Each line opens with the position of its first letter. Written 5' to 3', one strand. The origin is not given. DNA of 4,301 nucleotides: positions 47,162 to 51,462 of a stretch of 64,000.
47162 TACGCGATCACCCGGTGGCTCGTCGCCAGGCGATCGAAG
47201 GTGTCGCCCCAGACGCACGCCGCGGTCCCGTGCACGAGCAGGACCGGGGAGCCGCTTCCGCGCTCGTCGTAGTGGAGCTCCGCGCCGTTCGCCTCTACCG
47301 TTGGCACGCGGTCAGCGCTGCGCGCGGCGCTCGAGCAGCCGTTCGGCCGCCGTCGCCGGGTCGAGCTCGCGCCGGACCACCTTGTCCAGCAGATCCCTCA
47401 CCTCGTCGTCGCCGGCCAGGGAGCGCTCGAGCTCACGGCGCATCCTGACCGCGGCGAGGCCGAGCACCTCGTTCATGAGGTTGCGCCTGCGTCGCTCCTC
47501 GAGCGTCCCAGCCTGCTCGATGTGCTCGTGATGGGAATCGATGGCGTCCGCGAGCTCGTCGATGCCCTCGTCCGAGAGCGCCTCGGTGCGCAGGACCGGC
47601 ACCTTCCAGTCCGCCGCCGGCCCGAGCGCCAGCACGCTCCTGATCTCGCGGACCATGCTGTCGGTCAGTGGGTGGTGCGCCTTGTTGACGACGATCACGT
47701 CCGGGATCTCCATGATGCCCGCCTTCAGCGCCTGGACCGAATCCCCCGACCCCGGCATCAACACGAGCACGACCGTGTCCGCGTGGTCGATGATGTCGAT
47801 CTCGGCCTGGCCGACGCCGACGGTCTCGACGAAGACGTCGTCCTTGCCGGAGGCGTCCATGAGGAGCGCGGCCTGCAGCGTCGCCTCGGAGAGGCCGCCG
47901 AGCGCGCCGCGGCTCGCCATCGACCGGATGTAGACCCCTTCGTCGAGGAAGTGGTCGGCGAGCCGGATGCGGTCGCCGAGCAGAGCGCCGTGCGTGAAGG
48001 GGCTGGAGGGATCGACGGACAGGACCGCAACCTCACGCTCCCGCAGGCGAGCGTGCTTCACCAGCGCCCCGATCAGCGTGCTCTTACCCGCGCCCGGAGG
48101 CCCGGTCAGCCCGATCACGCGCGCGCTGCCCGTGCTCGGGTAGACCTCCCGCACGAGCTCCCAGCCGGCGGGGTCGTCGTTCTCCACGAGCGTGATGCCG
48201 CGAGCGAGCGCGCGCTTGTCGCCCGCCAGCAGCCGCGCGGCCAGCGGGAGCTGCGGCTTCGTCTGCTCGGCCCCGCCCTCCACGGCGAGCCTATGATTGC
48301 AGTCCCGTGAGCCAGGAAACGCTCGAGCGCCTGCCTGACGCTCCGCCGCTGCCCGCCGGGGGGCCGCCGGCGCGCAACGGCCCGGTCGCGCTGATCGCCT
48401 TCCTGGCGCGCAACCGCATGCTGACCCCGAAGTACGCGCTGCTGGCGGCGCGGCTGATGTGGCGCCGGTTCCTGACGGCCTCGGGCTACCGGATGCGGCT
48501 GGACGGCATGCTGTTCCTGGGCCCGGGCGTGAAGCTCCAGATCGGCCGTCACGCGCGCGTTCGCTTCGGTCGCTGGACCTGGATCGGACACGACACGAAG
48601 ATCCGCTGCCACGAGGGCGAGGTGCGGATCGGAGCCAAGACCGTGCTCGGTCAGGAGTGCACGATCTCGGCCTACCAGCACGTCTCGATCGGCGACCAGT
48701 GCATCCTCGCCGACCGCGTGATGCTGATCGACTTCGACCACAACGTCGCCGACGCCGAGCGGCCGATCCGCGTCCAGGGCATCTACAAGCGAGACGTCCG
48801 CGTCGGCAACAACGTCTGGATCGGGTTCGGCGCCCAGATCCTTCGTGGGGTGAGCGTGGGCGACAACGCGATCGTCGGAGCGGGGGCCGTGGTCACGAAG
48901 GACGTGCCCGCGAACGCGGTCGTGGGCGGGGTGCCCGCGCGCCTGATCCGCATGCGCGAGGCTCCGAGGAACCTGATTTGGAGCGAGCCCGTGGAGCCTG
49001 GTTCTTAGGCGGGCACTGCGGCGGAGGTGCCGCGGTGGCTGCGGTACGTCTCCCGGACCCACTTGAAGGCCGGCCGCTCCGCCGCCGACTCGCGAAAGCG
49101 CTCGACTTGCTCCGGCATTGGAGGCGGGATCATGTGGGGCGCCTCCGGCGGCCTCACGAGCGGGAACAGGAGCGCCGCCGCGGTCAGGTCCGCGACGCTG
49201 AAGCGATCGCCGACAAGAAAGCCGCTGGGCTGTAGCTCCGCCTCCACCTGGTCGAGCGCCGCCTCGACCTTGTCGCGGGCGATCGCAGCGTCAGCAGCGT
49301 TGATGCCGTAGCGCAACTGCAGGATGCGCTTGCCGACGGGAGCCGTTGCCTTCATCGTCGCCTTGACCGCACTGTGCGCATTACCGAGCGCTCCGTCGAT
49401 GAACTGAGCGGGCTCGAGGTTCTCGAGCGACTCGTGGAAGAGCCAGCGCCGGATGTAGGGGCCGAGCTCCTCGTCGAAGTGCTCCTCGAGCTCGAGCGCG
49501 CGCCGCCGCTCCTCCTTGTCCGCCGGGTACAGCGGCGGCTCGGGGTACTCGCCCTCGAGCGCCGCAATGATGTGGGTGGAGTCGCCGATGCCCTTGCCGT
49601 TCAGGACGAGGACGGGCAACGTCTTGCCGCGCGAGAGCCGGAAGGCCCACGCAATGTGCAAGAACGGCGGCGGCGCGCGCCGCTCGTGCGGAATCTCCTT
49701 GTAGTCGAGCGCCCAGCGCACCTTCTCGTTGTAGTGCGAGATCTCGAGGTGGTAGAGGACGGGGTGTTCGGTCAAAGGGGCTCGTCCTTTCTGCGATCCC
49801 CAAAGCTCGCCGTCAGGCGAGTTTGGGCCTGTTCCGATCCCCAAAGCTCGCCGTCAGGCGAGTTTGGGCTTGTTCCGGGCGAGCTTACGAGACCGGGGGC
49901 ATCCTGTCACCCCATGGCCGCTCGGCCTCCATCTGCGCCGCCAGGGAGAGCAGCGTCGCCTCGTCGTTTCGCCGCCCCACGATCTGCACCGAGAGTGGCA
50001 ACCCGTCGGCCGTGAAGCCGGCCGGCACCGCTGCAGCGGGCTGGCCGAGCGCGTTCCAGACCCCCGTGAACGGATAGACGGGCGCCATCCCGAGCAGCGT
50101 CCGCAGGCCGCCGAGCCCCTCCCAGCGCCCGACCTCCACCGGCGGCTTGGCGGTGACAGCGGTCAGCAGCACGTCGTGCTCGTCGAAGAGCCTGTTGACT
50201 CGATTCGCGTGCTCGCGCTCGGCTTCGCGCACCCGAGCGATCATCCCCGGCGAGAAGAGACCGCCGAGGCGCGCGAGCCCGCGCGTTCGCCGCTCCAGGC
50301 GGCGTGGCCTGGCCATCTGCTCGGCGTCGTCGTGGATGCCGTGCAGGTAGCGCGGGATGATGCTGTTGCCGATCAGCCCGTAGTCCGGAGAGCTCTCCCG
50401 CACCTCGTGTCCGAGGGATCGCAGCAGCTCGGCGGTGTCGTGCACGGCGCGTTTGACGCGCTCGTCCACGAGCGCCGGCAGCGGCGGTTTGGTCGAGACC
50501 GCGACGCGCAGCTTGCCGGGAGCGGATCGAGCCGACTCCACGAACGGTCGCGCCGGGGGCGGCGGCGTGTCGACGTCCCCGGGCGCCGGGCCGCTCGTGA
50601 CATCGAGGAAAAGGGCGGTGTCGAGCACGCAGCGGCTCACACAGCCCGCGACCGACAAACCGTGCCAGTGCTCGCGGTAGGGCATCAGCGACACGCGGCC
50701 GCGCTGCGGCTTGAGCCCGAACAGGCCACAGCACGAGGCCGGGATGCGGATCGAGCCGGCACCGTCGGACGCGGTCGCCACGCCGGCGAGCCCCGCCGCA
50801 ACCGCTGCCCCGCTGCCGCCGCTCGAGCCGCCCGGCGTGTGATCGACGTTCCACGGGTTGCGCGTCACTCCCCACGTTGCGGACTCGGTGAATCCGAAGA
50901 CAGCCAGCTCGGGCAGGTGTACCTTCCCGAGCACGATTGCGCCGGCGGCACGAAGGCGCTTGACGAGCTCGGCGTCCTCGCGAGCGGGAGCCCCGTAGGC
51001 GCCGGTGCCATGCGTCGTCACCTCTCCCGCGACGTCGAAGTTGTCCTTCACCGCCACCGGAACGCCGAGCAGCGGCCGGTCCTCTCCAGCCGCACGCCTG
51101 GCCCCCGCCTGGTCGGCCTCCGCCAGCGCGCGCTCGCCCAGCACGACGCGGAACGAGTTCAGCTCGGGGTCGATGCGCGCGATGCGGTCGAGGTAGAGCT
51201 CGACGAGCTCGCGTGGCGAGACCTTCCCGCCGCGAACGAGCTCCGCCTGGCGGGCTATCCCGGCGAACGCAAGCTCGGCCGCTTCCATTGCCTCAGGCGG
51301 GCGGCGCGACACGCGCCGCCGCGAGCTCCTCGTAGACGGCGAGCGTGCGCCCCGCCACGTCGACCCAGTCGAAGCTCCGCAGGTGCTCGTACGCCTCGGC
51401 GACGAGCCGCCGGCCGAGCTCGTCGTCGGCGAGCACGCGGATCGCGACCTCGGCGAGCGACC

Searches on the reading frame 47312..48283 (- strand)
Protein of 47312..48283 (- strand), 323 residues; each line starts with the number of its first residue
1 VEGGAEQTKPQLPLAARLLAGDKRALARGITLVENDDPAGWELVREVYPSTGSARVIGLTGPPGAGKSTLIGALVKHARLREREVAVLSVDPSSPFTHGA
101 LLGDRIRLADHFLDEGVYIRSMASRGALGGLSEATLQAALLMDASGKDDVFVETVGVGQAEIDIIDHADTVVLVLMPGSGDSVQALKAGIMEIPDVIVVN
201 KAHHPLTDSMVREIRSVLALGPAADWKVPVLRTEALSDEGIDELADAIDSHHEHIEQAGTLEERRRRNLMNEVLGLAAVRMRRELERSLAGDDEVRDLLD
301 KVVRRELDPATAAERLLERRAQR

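Call 23: search_protein_families(library=pfam, proteins=[window:47312-48283:-])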
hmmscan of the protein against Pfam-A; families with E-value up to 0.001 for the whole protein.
window:47312-48283:- (323 aa): 10 families
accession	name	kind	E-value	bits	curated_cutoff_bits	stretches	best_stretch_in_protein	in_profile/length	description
PF03308.22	MeaB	-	8e-85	284.6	23.1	1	26-277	1-260/273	Methylmalonyl Co-A mutase-associated GTPase MeaB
PF03029.23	ATP_bind_1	-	1.9e-06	28.3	27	1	60-94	2-36/240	Conserved hypothetical ATP binding protein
PF13401.12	AAA_22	-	7e-06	26.8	27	1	53-130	4-65/130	AAA domain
PF00009.33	GTP_EFTU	-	2.3e-05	24.5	26.5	0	141-252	73-186/188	Elongation factor Tu GTP binding domain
PF02492.25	cobW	-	2.9e-05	24.2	20.7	1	56-201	2-152/180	CobW/HypB/UreG, nucleotide-binding domain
PF03193.22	RsgA_GTPase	-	0.00024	21.4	30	0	54-85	106-137/174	RsgA GTPase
PF13604.12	AAA_30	-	0.00031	21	27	1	52-89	16-53/191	AAA domain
PF13191.12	AAA_16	-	0.00034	21.6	32.6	1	50-92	20-60/167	AAA ATPase domain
PF01926.29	MMR_HSR1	-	0.0008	19.9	21.9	0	57-79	2-23/113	50S ribosome-binding GTPase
PF00005.33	ABC_tran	-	0.00096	20.2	25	0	55-88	12-45/137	ABC transporter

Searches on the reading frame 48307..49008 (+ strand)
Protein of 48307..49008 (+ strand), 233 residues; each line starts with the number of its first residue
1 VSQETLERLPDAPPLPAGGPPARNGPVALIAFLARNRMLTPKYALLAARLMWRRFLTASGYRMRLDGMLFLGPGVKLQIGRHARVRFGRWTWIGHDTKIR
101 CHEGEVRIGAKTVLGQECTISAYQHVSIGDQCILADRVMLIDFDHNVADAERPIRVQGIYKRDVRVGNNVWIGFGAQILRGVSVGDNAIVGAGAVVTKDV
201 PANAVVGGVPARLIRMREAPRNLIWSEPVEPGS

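Call 23: search_protein_families(library=pfam, proteins=[window:48307-49008:+])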
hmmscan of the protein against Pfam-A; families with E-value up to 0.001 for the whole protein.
window:48307-49008:+ (233 aa): 3 families
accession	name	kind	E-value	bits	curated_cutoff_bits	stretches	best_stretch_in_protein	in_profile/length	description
PF00132.30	Hexapep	-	1.1e-12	47.5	27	1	163-198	1-36/36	Bacterial transferase hexapeptide (six repeats)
PF14602.12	Hexapep_2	-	2.3e-10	40.5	27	1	164-198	2-34/34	Hexapeptide repeat of succinyl-transferase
PF25084.1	LbH_EIF2B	-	0.00032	21.1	54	0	105-189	21-104/105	EIF2B subunit epsilon LbH domain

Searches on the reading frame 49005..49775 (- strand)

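Call 23: search_protein_families(library=pfam, proteins=[window:49005-49775:-])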
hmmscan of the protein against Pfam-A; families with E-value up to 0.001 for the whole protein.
window:49005-49775:- (256 aa): 5 families
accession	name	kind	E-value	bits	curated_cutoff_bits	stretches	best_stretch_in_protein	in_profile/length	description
PF13417.12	GST_N_3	-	2.6e-16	60.1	22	1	7-81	1-75/75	Glutathione S-transferase, N-terminal domain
PF13409.12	GST_N_2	-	3e-10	41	25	1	13-74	2-68/70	Glutathione S-transferase, N-terminal domain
PF13410.11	GST_C_2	-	6.8e-09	36.1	24.9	1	166-214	7-54/69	Glutathione S-transferase, C-terminal domain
PF00043.30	GST_C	-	3e-08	34.3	20.7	1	157-208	18-69/93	Glutathione S-transferase, C-terminal domain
PF14497.11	GST_C_3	-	0.00042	20.9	21.6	1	164-237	25-97/104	Glutathione S-transferase, C-terminal domain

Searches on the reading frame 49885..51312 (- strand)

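Call 23: search_protein_families(library=pfam, proteins=[window:49885-51312:-])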
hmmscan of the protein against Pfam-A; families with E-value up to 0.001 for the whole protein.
window:49885-51312:- (475 aa): 1 family
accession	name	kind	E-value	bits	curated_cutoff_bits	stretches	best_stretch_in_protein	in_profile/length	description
PF01425.27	Amidase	-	2e-106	357.2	27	1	35-455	1-445/445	Amidase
